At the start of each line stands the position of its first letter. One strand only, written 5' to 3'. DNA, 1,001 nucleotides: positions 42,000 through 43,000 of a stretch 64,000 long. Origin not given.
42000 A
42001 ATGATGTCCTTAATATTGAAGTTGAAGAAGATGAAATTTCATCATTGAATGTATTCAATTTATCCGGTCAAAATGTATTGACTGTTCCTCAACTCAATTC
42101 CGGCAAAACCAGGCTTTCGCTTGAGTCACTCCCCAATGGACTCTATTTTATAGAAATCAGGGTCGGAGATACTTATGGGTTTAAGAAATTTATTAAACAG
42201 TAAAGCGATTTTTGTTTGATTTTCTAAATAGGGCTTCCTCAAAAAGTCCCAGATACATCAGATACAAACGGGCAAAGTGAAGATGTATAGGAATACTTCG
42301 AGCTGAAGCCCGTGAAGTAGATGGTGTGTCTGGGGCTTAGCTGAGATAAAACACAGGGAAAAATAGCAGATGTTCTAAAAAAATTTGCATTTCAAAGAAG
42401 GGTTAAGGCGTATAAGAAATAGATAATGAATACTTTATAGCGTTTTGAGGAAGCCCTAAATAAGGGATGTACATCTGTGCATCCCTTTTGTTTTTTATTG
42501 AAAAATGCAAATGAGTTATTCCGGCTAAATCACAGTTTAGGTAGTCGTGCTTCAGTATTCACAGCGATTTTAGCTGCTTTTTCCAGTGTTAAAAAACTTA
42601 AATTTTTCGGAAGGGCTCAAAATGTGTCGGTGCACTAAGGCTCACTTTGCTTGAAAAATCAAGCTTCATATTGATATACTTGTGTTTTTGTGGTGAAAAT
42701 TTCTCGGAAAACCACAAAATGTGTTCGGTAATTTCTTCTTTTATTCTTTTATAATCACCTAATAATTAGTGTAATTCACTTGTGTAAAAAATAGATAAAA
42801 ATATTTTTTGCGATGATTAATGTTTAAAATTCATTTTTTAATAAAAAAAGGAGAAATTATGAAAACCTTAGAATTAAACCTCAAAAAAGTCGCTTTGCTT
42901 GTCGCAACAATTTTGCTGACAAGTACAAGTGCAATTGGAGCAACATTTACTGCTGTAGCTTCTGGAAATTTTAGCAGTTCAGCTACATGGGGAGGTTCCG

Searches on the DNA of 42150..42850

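Call 79: search_rna_families(source=window, start=42150, end=42850, threshold=evalue, max_evalue=1)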
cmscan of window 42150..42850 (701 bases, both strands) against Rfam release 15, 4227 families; matches with E-value up to 1: 0.
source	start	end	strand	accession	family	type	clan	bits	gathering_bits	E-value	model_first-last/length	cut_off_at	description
